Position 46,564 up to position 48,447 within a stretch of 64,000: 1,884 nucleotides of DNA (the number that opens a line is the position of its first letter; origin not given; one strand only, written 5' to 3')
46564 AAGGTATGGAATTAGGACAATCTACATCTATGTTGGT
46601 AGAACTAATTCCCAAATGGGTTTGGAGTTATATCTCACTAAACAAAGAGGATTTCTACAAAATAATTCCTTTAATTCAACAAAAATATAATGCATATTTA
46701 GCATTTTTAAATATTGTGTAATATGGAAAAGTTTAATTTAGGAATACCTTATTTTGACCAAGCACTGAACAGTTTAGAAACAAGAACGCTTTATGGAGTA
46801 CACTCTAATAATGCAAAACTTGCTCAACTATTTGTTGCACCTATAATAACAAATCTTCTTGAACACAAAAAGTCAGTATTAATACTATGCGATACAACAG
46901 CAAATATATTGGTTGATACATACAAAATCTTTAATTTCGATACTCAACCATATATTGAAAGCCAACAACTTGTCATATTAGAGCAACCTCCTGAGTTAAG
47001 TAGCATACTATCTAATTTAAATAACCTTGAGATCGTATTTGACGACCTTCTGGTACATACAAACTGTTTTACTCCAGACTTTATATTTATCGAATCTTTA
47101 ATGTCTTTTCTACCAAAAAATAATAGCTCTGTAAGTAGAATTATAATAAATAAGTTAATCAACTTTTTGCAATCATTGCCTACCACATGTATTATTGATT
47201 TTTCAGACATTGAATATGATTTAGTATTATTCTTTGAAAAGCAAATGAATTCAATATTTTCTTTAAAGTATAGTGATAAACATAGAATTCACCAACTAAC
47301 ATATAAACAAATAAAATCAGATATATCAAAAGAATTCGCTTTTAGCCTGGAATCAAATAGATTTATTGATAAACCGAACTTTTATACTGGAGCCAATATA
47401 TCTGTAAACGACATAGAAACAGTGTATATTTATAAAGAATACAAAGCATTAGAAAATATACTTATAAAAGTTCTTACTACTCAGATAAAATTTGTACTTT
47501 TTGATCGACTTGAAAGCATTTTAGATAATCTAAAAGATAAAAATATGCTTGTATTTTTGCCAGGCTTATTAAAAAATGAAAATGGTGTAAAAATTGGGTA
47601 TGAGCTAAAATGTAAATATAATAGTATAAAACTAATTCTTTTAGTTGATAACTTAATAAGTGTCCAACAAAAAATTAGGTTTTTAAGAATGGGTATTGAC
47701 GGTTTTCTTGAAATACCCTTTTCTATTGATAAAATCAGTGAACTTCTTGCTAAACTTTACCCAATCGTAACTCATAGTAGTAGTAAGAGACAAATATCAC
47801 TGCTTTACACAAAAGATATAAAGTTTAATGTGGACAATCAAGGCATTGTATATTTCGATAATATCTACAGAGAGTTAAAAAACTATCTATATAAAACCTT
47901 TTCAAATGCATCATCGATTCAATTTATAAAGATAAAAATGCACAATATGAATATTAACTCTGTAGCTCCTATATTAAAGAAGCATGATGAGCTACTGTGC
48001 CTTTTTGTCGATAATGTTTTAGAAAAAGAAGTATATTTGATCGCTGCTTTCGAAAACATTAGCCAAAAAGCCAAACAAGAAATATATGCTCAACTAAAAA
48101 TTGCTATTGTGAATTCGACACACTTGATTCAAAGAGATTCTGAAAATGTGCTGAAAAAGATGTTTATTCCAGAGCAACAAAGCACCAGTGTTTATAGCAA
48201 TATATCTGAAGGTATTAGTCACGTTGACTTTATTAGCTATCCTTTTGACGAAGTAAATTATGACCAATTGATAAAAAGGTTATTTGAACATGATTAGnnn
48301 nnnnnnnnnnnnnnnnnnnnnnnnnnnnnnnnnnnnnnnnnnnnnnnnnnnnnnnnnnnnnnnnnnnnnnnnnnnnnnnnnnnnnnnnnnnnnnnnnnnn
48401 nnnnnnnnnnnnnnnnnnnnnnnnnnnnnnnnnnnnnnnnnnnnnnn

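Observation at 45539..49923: Operon made almost entirely of degenerate or accessory signalling domains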

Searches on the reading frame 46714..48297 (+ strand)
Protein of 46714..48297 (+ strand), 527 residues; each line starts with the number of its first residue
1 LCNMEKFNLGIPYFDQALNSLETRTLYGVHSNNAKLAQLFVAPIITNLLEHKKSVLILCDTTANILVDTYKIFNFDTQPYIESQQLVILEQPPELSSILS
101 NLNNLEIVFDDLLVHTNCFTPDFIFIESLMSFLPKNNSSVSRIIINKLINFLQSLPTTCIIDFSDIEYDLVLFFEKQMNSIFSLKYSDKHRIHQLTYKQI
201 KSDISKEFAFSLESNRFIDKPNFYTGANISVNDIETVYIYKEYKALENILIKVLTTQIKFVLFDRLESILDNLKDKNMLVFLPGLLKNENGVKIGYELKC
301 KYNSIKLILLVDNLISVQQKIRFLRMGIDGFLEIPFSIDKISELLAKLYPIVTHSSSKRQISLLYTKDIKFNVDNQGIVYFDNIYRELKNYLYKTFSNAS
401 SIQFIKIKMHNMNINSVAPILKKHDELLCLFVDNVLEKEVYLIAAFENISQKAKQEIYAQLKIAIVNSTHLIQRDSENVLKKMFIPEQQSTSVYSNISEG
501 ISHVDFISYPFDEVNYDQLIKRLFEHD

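Call 3: search_protein_families(library=pfam, proteins=[window:46714-48297:+], max_evalue=0.1)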
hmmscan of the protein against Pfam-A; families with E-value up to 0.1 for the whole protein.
window:46714-48297:+ (527 aa): 3 families
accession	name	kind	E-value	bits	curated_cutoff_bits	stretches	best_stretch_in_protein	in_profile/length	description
PF06745.19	ATPase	-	0.00044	20.1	26.6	1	45-161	41-160/231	KaiC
PF10995.13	CBP_BcsE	-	0.032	13.3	25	1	5-75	3-67/513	Cellulose biosynthesis protein BcsE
PF00072.30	Response_reg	-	0.072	13.7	30.2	0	257-344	22-109/111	Response regulator receiver domain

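Call 4: search_protein_families(library=ncbifam, proteins=[window:46714-48297:+], max_evalue=0.1)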
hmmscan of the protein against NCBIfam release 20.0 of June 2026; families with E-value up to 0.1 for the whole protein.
window:46714-48297:+ (527 aa): 6 families
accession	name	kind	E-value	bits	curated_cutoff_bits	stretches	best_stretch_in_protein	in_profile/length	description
NF045991.1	RespRegCtrARhodob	equivalog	0.00013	21.8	350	1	289-378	57-141/224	response regulator transcription factor CtrA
NF045944.1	ResRegRpaBCyano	equivalog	0.00083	18.8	330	1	274-357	39-117/229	response regulator transcription factor RpaB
TIGR02154.1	PhoB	equivalog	0.0044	16.4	296.2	1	259-377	28-145/226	phosphate regulon transcriptional regulator PhoB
NF007005.1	PRK09468.1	equivalog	0.0095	15.4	331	1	272-353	41-120/237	osmolarity response regulator transcription factor OmpR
NF041734.1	resp_reg_RppA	equivalog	0.011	15.1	250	1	270-379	40-144/229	two-component system response regulator RppA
TIGR01387.1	cztR_silR_copR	subfamily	0.016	14.9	279.2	1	276-376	42-137/218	heavy metal response regulator transcription factor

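Call 7: find_homologous_proteins(query=window:46714-48297:+, max_evalue=0.001)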
Query window:46714-48297:+ (527 aa): 2 proteins with E <= 0.001 among 8000 candidates.
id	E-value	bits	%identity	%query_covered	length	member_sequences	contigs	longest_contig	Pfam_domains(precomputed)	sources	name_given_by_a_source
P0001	1.4e-151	524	48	99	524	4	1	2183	PF00072.31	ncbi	-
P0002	1.5e-130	455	48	87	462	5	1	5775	-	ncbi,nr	ncbi:MAG: hypothetical protein RBS92_04595, partial [Candidatus Cloacimonadales bacterium]|nr:hypoth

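Call 11: search_solved_structures(query=A1, max_evalue=10, show_alignments=2)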
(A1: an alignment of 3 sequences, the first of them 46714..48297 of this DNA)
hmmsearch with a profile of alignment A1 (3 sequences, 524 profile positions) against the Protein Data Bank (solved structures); distinct sequences matched with E-value up to 10: 15.
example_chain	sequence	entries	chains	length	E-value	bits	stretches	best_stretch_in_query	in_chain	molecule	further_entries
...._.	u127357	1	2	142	5.1e-09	38.7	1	234-350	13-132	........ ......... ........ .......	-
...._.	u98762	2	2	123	3.3e-08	36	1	234-347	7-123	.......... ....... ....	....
6is1_A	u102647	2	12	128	0.0064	18.6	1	235-345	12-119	Response regulator ArlR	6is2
6is3_C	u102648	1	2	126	0.0072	18.4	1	235-345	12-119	Response regulator ArlR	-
3f6p_A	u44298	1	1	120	0.013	17.6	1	238-337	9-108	Transcriptional regulatory protein yycF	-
2zwm_A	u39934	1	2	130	0.014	17.4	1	239-337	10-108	Transcriptional regulatory protein yycF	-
8fk2_A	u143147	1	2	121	0.018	17.1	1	234-337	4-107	Putative response regulator CovR VicR-like protein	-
4gvp_A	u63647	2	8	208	0.018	17.1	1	273-431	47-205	Response regulator protein vraR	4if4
7ve6_A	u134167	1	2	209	0.019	17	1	273-431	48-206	Response regulator protein VraR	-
1nxo_A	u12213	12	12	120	0.073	15.1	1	234-341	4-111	DNA-binding response regulator | Response regulator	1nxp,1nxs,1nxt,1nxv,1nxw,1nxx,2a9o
6eb7_A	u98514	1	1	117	0.1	14.6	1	234-340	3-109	DNA-binding response regulator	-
12aw_A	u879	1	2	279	0.14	14.1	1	231-344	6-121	HYBRID TWO-COMPONENT SYSTEM PROTEIN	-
6xu6_CX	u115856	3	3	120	0.34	12.9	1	262-308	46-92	IP17216p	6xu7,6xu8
1zy2_A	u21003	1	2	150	1.3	10.9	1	270-343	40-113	transcriptional regulator NtrC1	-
1dcf_A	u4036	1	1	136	1.6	10.7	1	264-345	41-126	ETR1 PROTEIN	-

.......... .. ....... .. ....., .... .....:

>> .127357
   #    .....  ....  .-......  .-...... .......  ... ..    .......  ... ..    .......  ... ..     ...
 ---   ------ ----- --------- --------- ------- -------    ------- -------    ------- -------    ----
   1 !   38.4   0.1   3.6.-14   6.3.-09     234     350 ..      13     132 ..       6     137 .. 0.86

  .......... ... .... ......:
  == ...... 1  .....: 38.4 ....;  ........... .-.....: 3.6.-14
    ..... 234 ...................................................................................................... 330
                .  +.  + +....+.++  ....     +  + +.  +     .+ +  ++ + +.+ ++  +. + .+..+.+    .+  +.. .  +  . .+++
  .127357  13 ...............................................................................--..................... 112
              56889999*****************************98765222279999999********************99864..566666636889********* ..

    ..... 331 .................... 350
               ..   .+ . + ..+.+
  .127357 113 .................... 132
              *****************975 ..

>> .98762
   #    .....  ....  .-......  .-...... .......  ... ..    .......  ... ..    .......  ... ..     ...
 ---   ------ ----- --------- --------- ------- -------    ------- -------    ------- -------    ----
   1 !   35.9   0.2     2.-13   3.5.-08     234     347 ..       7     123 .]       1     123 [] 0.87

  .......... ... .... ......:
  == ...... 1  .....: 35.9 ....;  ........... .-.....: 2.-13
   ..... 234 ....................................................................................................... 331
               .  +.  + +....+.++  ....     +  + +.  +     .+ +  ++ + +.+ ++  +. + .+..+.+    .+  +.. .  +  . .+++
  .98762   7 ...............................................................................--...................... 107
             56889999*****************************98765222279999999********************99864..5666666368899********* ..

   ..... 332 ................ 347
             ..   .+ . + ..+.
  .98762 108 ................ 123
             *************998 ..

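Call 12: find_related_loci(query=A1, collection=genome_contigs, flank=8000)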
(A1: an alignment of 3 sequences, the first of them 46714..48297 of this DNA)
Query A1 (527 aa) in genome_contigs; peptide patterns used: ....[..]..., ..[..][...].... (x = any residue, [..] = any of these).
83 stretches matched a pattern; 1 encode a relative of the query (tblastn E <= 1e-3); 1 distinct loci.
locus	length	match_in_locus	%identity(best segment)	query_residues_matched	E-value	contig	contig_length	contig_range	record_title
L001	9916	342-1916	49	1-525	1e-165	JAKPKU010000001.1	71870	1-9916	MAG: Candidatus Cloacimonadota bacterium isolate JPAS_maxbin.145 k141_5, whole genome shotgun sequence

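Call 18: search_protein_representatives(alignment_id=A1)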
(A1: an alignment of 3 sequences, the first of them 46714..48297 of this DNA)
Query: 3 sequences, 524 profile positions. Proteins with E-value up to 0.001 (for the whole library): 36; up to 1e-10: 27; up to 1e-30: 11. The best 36 are listed.
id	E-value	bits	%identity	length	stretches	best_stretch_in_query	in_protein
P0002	1.7e-274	928.0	-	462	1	1-461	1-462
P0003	4.1e-114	398.7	-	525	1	1-524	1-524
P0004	5.9e-99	348.7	-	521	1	1-521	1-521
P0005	1.8e-97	343.8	-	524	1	1-524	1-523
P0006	1.1e-54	202.6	-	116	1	409-524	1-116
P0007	8.8e-44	166.7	-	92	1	1-92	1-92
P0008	1.1e-41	159.8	-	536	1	6-521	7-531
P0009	6.3e-38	147.4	-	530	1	1-522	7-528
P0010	1.1e-33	133.3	-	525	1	6-521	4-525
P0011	2.3e-32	129.0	-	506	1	2-481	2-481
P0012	1.3e-31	126.5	-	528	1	1-522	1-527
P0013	5.2e-27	111.3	-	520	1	1-521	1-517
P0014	1.0e-25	107.1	-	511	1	4-448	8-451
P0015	1.3e-25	106.7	-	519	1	1-523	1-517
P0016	1.6e-24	103.1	-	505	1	3-459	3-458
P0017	5.4e-23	98.1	-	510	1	11-518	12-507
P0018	6.6e-23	97.8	-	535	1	22-521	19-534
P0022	9.3e-19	84.1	-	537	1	22-481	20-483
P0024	4.9e-16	75.1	-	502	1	30-443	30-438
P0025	5.8e-13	65.0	-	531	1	7-522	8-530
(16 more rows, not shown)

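Call 20: predict_structure(alignment_id=A1)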
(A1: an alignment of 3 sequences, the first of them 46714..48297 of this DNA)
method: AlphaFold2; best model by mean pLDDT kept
length: 527 residues; sequences in the alignment: 3
mean_pLDDT: 40.9   pTM: 0.35
mean pLDDT of the five models: 40.9, 35.4, 35.2, 35.1, 33.4
residues with pLDDT >= 90: 0; 70-90: 43; 50-70: 97; < 50: 387
segments of 3 or more residues with pLDDT < 50: 1-20, 31-33, 61-80, 92-101, 181-299, 301-315, 330-527
pLDDT, mean of each block of 10 residues (from residue 1): 21 36 57 51 62 72 42 36 62 47 60 72 73 67 77 72 64 62 33 27 21 23 24 27 30 28 27 34 35 47 45 49 52 40 30 23 27 34 40 34 36 39 34 31 35 39 30 26 25 22 24 31 31
secondary structure, 60 per line:
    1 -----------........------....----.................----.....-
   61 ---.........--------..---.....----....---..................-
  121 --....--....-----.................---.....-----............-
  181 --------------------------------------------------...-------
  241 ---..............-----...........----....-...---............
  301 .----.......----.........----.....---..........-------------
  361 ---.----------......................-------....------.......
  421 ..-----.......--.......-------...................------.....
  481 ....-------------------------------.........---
elements in order: H12-19 E26-29 H34-50 E55-59 H64-72 E86-90 H95-98 H102-119 E123-126 H129-132 H138-154 E158-162 H168-179 H244-257 H263-273 E278-281 H289-301 E306-312 H317-325 E330-334 H338-347 H375-396 E404-407 H414-422 E428-434 E437-443 H451-469 H476-484 H516-524

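Call 21: find_homologous_proteins(query=A2, max_evalue=0.001)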
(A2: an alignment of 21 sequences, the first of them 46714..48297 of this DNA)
Query A2 (21 sequences) (527 aa, profile of the alignment): 3 proteins with E <= 0.001 among 8000 candidates.
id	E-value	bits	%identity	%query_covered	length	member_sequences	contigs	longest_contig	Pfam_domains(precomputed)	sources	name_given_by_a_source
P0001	1.9e-163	563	48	99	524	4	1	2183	PF00072.31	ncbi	-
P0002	1.1e-139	485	48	87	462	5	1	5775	-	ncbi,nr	ncbi:MAG: hypothetical protein RBS92_04595, partial [Candidatus Cloacimonadales bacterium]|nr:hypoth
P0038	1.4e-6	45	26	13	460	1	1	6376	PF00158.33,PF25601.2,PF02954.26,PF14532.13,PF07728.21,PF00072.31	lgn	-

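Call 22: find_encoding_contigs(protein=P0009, flank=8000, max_places=3)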
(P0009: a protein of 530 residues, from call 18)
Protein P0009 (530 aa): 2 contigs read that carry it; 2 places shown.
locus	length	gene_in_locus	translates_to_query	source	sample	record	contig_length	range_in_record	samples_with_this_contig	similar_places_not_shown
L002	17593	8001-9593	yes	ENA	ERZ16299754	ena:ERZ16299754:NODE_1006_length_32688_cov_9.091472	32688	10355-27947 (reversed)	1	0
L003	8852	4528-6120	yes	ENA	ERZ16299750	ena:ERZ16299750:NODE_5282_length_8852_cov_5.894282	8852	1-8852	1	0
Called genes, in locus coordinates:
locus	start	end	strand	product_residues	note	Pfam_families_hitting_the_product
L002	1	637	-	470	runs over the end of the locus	PF00202:Aminotran_3, PF00155:Aminotran_1_2 (weak)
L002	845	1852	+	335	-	PF02424:ApbE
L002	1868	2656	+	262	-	PF02649:GCHY-1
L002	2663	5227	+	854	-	PF00675:Peptidase_M16, PF05193:Peptidase_M16_C, PF00675:Peptidase_M16 (weak), PF05193:Peptidase_M16_C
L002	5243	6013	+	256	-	PF01869:BcrAD_BadFG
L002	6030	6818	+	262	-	PF02811:PHP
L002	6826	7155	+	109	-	-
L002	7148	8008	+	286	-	PF08668:HDOD, PF18019:Cas3_HD (weak), PF01966:HD (faint)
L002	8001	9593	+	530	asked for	-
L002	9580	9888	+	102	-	-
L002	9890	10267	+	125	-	PF00072:Response_reg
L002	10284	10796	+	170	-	PF13420:Acetyltransf_4 (faint), PF00583:Acetyltransf_1, PF13673:Acetyltransf_10, PF13508:Acetyltransf_7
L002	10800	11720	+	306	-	PF13181:TPR_8 (faint), PF07719:TPR_2 (faint), PF13176:TPR_7 (faint), PF13374:TPR_10 (faint), PF13424:TPR_12, PF00515:TPR_1 (weak), PF13424:TPR_12 (weak)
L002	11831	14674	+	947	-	PF07494:Reg_prop (faint), PF13860:FlgD_ig, PF18962:Por_Secre_tail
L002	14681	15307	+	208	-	-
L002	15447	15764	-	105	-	-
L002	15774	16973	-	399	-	PF00999:Na_H_Exchanger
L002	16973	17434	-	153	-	PF00359:PTS_EIIA_2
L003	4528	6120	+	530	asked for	-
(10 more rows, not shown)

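Call 23: find_encoding_contigs(protein=P0008, flank=8000, max_places=3)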
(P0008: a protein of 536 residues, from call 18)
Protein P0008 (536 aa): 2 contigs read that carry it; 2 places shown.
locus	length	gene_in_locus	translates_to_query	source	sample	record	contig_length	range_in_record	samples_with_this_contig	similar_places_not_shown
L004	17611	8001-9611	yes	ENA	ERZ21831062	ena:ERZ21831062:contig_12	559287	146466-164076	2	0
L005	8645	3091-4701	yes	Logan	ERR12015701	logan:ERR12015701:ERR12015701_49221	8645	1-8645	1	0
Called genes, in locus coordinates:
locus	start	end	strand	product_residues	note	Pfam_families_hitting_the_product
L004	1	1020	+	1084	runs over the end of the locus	PF00005:ABC_tran, PF01061:ABC2_membrane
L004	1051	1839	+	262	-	-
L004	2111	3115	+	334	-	PF02424:ApbE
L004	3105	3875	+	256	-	PF02649:GCHY-1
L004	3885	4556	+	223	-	PF00675:Peptidase_M16, PF05193:Peptidase_M16_C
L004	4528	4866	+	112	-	-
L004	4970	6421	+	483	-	PF00675:Peptidase_M16, PF05193:Peptidase_M16_C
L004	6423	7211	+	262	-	PF01869:BcrAD_BadFG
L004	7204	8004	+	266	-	PF02811:PHP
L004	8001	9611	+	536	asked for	PF06745:ATPase (weak)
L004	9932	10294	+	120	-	PF00072:Response_reg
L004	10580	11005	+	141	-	PF01475:FUR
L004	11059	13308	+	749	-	PF00009:GTP_EFTU (faint), PF01926:MMR_HSR1, PF02421:FeoB_N, PF09439:SRPRB (weak), PF17910:FeoB_Cyto (weak), PF07670:Gate, PF07664:FeoB_C, PF07670:Gate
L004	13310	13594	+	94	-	PF04023:FeoA (weak)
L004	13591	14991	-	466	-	PF00072:Response_reg, PF00158:Sigma54_activat, PF14532:Sigma54_activ_2, PF07728:AAA_5 (weak), PF25601:AAA_lid_14, PF02954:HTH_8 (weak)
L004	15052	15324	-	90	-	PF01706:FliG_C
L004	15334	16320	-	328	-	PF01761:DHQ_synthase, PF24621:DHQS_C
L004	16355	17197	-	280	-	-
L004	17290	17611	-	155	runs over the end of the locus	-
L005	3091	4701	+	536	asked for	PF06745:ATPase (weak)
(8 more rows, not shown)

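Call 25: find_encoding_contigs(protein=P0025, flank=8000, max_places=2)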
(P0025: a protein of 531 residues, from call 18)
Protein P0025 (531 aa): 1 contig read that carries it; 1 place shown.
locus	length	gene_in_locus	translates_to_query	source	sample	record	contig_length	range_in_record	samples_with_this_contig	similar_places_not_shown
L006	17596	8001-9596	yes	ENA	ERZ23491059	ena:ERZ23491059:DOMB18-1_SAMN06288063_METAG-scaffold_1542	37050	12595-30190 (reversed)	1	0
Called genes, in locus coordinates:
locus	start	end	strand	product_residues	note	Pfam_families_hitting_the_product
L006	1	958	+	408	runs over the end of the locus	PF00083:Sugar_tr (faint), PF07690:MFS_1, PF12832:MFS_1_like, PF11700:ATG22, PF13347:MFS_2, PF07690:MFS_1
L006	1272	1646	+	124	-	PF02261:Asp_decarbox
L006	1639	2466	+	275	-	PF02569:Pantoate_ligase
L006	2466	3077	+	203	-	PF01205:Impact_N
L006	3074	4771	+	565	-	PF07244:POTRA, PF08478:POTRA_1 (faint), PF08479:POTRA_2 (faint), PF01103:Omp85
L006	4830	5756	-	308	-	PF00389:2-Hacid_dh, PF02826:2-Hacid_dh_C, PF03446:NAD_binding_2 (weak)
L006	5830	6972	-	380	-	PF09445:Methyltransf_15 (weak), PF13649:Methyltransf_25 (weak), PF13847:Methyltransf_31 (weak), PF18096:Thump_like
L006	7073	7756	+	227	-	-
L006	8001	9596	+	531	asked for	PF06745:ATPase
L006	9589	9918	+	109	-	-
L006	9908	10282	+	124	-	PF00072:Response_reg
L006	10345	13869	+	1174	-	PF01855:POR_N, PF17147:PFOR_II, PF01558:POR, PF10371:EKR, PF00037:Fer4 (weak), PF12837:Fer4_6 (weak), PF12838:Fer4_7 (weak), PF13237:Fer4_10 (weak), +3 more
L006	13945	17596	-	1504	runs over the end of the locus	PF00497:SBP_bac_3, PF00989:PAS, PF08448:PAS_4, PF00989:PAS, PF13188:PAS_8, PF13426:PAS_9, PF08447:PAS_3, PF02518:HATPase_c, +8 more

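Call 26: find_encoding_contigs(protein=P0018, flank=8000, max_places=2)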
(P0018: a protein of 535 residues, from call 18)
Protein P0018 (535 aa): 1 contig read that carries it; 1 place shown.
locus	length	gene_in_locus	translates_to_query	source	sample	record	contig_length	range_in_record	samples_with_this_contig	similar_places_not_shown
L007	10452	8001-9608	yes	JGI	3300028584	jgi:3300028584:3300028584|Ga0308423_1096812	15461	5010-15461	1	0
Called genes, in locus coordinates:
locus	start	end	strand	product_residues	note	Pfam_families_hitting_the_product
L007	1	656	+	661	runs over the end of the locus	PF13181:TPR_8 (faint), PF28559:TPR_SusR, PF17874:TPR_MalT (faint), PF00515:TPR_1 (faint), PF07719:TPR_2 (faint), PF13424:TPR_12, PF00512:HisKA, PF02518:HATPase_c, +2 more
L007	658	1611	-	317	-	PF02219:MTHFR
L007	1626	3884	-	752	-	PF00317:Ribonuc_red_lgN, PF02867:Ribonuc_red_lgC, PF12637:TSCPD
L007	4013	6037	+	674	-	PF03372:Exo_endo_phos (weak), PF00801:PKD (weak), PF18911:PKD_4, PF18962:Por_Secre_tail (faint)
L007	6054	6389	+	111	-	-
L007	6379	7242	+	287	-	PF08668:HDOD, PF01966:HD (weak)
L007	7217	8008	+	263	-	PF01261:AP_endonuc_2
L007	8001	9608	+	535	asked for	PF06745:ATPase (weak)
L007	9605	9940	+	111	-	-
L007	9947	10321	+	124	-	PF00072:Response_reg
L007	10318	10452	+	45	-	?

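Call 27: find_encoding_contigs(protein=P0024, flank=8000, max_places=2)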
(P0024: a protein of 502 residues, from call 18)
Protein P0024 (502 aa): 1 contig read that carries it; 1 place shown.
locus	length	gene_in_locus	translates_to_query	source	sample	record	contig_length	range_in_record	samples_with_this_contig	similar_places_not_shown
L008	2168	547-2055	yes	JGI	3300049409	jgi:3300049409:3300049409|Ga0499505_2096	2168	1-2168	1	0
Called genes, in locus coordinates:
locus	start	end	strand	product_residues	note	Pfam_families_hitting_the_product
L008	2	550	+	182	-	?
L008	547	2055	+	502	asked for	-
